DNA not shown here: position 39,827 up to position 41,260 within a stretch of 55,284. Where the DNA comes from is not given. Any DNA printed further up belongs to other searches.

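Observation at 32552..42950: AT-rich insertion between pyrH and the envC-ftsX-ftsE block carrying a self-contained type II FAS/PKS-like pathway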

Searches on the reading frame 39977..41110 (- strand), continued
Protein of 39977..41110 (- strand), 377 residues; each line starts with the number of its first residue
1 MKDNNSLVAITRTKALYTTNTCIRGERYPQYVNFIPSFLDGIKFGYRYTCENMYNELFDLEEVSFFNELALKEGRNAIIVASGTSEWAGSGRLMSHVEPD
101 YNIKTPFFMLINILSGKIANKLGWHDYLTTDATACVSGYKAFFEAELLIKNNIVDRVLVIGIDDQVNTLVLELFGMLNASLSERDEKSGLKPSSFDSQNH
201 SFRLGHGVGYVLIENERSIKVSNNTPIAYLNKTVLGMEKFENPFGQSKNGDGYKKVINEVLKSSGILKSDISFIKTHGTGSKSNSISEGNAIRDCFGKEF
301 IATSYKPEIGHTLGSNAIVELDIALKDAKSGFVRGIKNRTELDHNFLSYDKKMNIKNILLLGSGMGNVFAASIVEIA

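Call 53: search_protein_families(library=pfam, proteins=[L026:11106-11555:+, L028:11091-11522:+, L030:7076-7516:+, L026:9739-10032:+, L028:9723-10004:+, L028:9376-9726:+, L026:11555-11923:+, L001:11176-11739:+, L001:17449-18813:+, L055:9115-9513:+], max_evalue=0.1)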
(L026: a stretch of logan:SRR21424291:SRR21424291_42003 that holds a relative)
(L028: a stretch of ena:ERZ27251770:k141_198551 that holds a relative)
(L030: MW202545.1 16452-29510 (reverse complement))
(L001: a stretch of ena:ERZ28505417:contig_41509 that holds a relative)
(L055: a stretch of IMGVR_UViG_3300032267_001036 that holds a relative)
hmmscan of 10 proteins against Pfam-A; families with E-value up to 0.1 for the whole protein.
L026:11106-11555:+ (149 aa): 0 families

L028:11091-11522:+ (143 aa): 0 families

L030:7076-7516:+ (146 aa): 1 family
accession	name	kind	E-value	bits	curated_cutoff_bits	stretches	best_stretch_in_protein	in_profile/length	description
PF04931.18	DNA_pol_phi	-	0.086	11.4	27.6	0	12-61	571-609/765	DNA polymerase phi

L026:9739-10032:+ (97 aa): 0 families

L028:9723-10004:+ (93 aa): 0 families

L028:9376-9726:+ (116 aa): 0 families

L026:11555-11923:+ (122 aa): 2 families
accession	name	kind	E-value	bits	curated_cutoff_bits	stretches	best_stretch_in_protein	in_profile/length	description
PF07883.17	Cupin_2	-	4.2e-07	30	27.2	1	22-78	7-63/70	Cupin domain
PF02311.25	AraC_binding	-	0.027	14.7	21.1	1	28-77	18-67/135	AraC-like ligand binding domain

L001:11176-11739:+ (187 aa): 2 families
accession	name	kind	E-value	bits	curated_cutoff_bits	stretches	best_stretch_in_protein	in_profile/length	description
PF00753.33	Lactamase_B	-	6.2e-17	62.6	22.7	1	4-152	14-187/196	Metallo-beta-lactamase superfamily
PF12706.13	Lactamase_B_2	-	0.00031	20.9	27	1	8-60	3-65/200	Beta-lactamase superfamily domain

L001:17449-18813:+ (454 aa): 6 families
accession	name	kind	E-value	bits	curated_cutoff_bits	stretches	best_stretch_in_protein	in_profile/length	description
PF01494.25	FAD_binding_3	-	1.3e-06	28.3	22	1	9-357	4-323/349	FAD binding domain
PF07992.20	Pyr_redox_2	-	0.00048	20.1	26.1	0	131-202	196-258/291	Pyridine nucleotide-disulphide oxidoreductase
PF12831.13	FAD_oxidored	-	0.0029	17.4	27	1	123-182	94-148/416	FAD dependent oxidoreductase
PF08491.16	SE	-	0.0095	15.5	20.1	1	309-361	121-172/276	Squalene epoxidase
PF04820.20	Trp_halogenase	-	0.023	14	21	0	9-61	2-58/458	Tryptophan halogenase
PF01266.30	DAO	-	0.032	14.2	27.9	0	131-211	162-231/353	FAD dependent oxidoreductase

L055:9115-9513:+ (133 aa): 5 families
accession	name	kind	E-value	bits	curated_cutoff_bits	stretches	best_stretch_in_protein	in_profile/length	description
PF07977.19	FabA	-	5.5e-30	104.2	23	1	9-133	1-137/138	FabA-like domain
PF01575.25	MaoC_dehydratas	-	6.6e-06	26.2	27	1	60-129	53-121/123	MaoC like domain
PF03061.28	4HBT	-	0.00013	22.6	20.6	1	75-130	27-77/79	Thioesterase superfamily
PF22818.2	ApeI-like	-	0.0016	19.1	28.5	1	41-113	26-90/119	ApeI dehydratase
PF22636.2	FlK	-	0.02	15.4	27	1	90-132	50-92/103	Fluoroacetyl-CoA-specific thioesterase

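Call 56: search_protein_families(library=ncbifam, proteins=[L001:11176-11739:+, L001:17449-18813:+], max_evalue=0.00001)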
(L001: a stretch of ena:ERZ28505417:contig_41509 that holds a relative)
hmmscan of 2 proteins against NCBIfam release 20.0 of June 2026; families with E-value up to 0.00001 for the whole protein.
L001:11176-11739:+ (187 aa): 6 families
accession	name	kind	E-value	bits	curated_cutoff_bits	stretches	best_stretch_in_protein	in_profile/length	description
TIGR03413.1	GSH_gloB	equivalog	3.9e-18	65.7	200.8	1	6-155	21-157/248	hydroxyacylglutathione hydrolase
NF012229.1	bla_class_B_core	domain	1e-11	45.2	100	1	29-114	53-138/139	metallo-beta-lactamase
NF007597.0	PRK10241.1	equivalog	3.3e-11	43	421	1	2-154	19-157/251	hydroxyacylglutathione hydrolase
NF033105.1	bla_subclass_B3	equivalog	1.1e-08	34.7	240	1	30-116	64-157/257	subclass B3 metallo-beta-lactamase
NF041804.1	MBL_fold_SolJ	exception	1.2e-08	34.5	350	1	4-171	28-182/224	solanimycin biosynthesis MBL-fold hydrolase SolJ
TIGR04558.1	SoxH_rel_PQQ_1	hypoth_equivalog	1.1e-06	28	300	0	24-186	67-232/285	quinoprotein relay system zinc metallohydrolase 1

L001:17449-18813:+ (454 aa): 1 family
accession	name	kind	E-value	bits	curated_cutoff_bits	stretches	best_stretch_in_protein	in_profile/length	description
TIGR02032.1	GG-red-SF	subfamily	3.7e-07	30.1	158.8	1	10-343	4-288/297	geranylgeranyl reductase family protein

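Call 64: search_protein_families(library=phrogs, proteins=[L028:11091-11522:+, L028:9723-10004:+, L028:10001-11089:+, L028:9376-9726:+, L028:7244-9379:+, L028:11524-13530:+, L026:8922-9746:+], max_evalue=0.001)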
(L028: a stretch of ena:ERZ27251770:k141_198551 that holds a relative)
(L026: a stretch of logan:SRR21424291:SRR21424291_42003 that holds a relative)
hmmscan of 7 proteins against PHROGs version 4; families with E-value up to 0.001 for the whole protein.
L028:11091-11522:+ (143 aa): 0 families

L028:9723-10004:+ (93 aa): 1 family
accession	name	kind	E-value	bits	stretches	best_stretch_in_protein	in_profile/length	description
phrog_28189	-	unknown function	6.1e-06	27.3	1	2-66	10-73/107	-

L028:10001-11089:+ (362 aa): 1 family
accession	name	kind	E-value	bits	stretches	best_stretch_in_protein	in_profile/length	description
phrog_35856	-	unknown function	2.1e-39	136.7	1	3-313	2-310/334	-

L028:9376-9726:+ (116 aa): 0 families

L028:7244-9379:+ (711 aa): 2 families
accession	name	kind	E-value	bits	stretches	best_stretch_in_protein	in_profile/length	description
phrog_3287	-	head and packaging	2.1e-57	196.2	2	313-711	112-524/524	virion structural protein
phrog_28581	-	unknown function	4.8e-05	24.5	1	92-176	69-153/165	-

L028:11524-13530:+ (668 aa): 0 families

L026:8922-9746:+ (274 aa): 0 families

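Call 66: search_dna_similar(query=window:39977-41110:-, collection=plasmids, mode=protein, max_rows=10, max_evalue=1e-30)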
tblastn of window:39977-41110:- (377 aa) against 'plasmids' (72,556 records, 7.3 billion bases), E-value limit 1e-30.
No match.
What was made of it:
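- Tried and rejected: The KS has no plasmid homologue (call 66).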

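Call 79: search_protein_families(library=pfam, proteins=[L031:11765-12874:+, L031:15020-15781:+, L031:11125-11739:+, L033:11126-11770:+], max_evalue=0.01)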
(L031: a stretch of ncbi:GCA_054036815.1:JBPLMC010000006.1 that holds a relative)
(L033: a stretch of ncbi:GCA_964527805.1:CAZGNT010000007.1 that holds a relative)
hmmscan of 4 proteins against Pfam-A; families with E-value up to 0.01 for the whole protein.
L031:11765-12874:+ (369 aa): 2 families
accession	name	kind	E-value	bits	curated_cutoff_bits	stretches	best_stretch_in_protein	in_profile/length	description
PF03358.20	FMN_red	-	4.2e-11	43.1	24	1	1-112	1-99/152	NADPH-dependent FMN reductase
PF02525.22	Flavodoxin_2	-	4.1e-09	36.9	27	1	1-121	1-116/198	Flavodoxin-like fold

L031:15020-15781:+ (253 aa): 2 families
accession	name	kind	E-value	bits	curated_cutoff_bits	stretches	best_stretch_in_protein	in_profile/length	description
PF03358.20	FMN_red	-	8.9e-20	71.2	24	1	1-104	1-98/152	NADPH-dependent FMN reductase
PF02525.22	Flavodoxin_2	-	1.3e-11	45.1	27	1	1-102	1-103/198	Flavodoxin-like fold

L031:11125-11739:+ (204 aa): 3 families
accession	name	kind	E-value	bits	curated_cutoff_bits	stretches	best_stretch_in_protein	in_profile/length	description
PF00753.33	Lactamase_B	-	5.4e-25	88.9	22.7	1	12-184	5-196/196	Metallo-beta-lactamase superfamily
PF13483.12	Lactamase_B_3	-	1.8e-05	25.2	24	1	10-96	4-58/160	Beta-lactamase superfamily domain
PF12706.13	Lactamase_B_2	-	0.003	17.6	27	1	44-84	30-72/200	Beta-lactamase superfamily domain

L033:11126-11770:+ (214 aa): 3 families
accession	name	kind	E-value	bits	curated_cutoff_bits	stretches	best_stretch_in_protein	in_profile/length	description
PF00753.33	Lactamase_B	-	4e-26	92.6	22.7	1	12-166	5-185/196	Metallo-beta-lactamase superfamily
PF19583.5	ODP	-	0.00068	20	27.2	1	12-173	2-171/194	ODP family beta lactamase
PF13483.12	Lactamase_B_3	-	0.0011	19.4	24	1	11-70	5-58/160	Beta-lactamase superfamily domain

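Call 91: find_encoding_contigs(protein=P0020, flank=10000, max_places=1)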
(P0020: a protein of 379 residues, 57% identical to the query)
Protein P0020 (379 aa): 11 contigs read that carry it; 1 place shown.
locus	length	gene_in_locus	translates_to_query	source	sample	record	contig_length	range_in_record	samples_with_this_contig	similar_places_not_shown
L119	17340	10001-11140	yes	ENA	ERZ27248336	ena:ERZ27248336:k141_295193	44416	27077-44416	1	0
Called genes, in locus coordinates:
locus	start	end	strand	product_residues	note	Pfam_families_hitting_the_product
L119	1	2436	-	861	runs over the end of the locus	PF00246:Peptidase_M14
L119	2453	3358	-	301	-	PF14397:ATPgrasp_ST (faint), PF02655:ATP-grasp_3, PF08443:RimK, PF02955:GSH-S_ATP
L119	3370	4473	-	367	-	PF01546:Peptidase_M20, PF07687:M20_dimer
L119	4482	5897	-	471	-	PF02955:GSH-S_ATP (weak), PF08443:RimK, PF14520:HHH_5 (weak)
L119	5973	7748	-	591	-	PF08497:Radical_SAM_N, PF11842:DUF3362 (faint)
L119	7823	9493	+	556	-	PF00501:AMP-binding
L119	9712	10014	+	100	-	-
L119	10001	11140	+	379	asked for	PF00109:ketoacyl-synt, PF02801:Ketoacyl-synt_C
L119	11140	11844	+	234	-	PF23023:Anti-Pycsar_Apyc1 (weak), PF00753:Lactamase_B, PF19583:ODP (weak), PF12706:Lactamase_B_2 (weak)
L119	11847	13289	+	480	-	PF01593:Amino_oxidase, PF03486:HI0933_like (faint), PF13450:NAD_binding_8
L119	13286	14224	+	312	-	PF08545:ACP_syn_III, PF08541:ACP_syn_III_C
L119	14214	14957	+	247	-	PF00106:adh_short, PF08659:KR, PF13561:adh_short_C2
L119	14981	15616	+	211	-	PF00440:TetR_N (weak)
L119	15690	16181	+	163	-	-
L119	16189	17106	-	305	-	PF01368:DHH, PF02833:DHHA2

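Call 92: find_encoding_contigs(protein=P0021, flank=10000, max_places=1)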
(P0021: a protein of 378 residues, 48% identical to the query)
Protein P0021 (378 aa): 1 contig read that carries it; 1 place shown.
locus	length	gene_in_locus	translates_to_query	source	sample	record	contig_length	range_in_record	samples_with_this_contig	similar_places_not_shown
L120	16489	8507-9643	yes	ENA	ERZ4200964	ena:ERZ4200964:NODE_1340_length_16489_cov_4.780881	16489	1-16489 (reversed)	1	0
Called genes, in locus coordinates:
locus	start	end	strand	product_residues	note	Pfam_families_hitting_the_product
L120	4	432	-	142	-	-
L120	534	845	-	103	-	-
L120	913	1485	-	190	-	PF07661:MORN_2 (faint)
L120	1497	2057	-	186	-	PF04367:DUF502 (weak)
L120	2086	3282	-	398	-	PF02739:5_3_exonuc_N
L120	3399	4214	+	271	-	PF04333:MlaA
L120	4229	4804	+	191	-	PF05494:MlaC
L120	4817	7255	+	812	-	PF03176:MMPL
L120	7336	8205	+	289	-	-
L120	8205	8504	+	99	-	-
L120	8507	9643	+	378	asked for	PF00109:ketoacyl-synt (faint), PF02801:Ketoacyl-synt_C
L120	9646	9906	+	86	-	PF14697:Fer4_21 (weak)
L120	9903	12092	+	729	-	PF00580:UvrD-helicase, PF01443:Viral_helicase1 (faint), PF13245:AAA_19, PF13361:UvrD_C, PF13538:UvrD_C_2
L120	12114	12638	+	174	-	-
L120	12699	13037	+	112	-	-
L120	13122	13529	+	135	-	-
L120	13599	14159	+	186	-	PF00565:SNase (weak)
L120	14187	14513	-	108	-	-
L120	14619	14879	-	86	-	-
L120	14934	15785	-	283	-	PF03279:Lip_A_acyltrans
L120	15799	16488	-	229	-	?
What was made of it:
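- L120 has MlaA-MlaC-MMPL directly upstream (call 92). The L120 variant is linked to lipid transport instead (call 92).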

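Call 94: search_protein_families(library=pfam, proteins=[L120:7336-8205:+, L120:8205-8504:+, L120:9646-9906:+, L120:4817-7255:+, L119:9712-10014:+, L119:11847-13289:+, L119:7823-9493:+], max_evalue=0.01)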
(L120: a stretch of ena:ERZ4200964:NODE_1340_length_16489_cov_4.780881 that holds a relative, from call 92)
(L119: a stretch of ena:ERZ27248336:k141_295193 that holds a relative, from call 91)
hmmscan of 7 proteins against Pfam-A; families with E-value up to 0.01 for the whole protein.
L120:7336-8205:+ (289 aa): 1 family
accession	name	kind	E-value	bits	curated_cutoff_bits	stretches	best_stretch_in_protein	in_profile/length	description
PF03405.20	FA_desaturase_2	-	0.00061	19.2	22.7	1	137-226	149-247/325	Fatty acid desaturase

L120:8205-8504:+ (99 aa): 1 family
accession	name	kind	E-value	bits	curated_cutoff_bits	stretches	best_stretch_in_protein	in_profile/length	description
PF00550.31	PP-binding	-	0.0066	17.1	20.8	1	30-59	19-48/67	Phosphopantetheine attachment site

L120:9646-9906:+ (86 aa): 2 families
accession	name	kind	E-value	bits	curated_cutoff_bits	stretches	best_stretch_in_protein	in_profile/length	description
PF14697.11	Fer4_21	-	5.9e-06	26.8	35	1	6-61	5-57/59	4Fe-4S dicluster domain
PF12838.12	Fer4_7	-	0.00029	21.7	27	1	8-57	1-50/52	4Fe-4S dicluster domain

L120:4817-7255:+ (812 aa): 1 family
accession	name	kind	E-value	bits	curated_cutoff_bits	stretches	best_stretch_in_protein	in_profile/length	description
PF03176.21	MMPL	-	3.8e-13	49.5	20.5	2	224-387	122-292/333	MMPL family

L119:9712-10014:+ (100 aa): 0 families

L119:11847-13289:+ (480 aa): 5 families
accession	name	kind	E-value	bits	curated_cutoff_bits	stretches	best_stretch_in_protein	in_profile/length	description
PF01593.30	Amino_oxidase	-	1.2e-17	64.8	19.8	1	12-469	1-437/443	Flavin containing amine oxidoreductase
PF13450.12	NAD_binding_8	-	6e-16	58.9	21.9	1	7-74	1-68/68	NAD(P)-binding Rossmann-like domain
PF03486.20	HI0933_like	-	5.9e-06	26.4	50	1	5-96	3-96/244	HI0933-like protein Rossmann domain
PF00890.30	FAD_binding_2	-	0.00067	19.4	20.4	1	7-40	4-37/414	FAD binding domain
PF00070.33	Pyr_redox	-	0.0037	18.2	22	0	6-38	3-35/82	Pyridine nucleotide-disulphide oxidoreductase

L119:7823-9493:+ (556 aa): 2 families
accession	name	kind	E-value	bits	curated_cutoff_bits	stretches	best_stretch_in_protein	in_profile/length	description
PF00501.34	AMP-binding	-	2.3e-79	267.4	29.9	1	18-406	2-384/384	AMP-binding enzyme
PF23562.2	AMP-binding_C_3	-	0.00042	21.1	20.8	1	445-551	3-105/124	AMP-binding enzyme C-terminal domain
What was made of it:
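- On Soluble acyl-ACP desaturase family (PF03405): Context only: an adjacent ACP, and a ferredoxin gene in L120 (calls 92, 94).
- In L120 a 2x[4Fe-4S] ferredoxin follows the KS, in place of the flavodoxin-fold genes (calls 92, 94).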
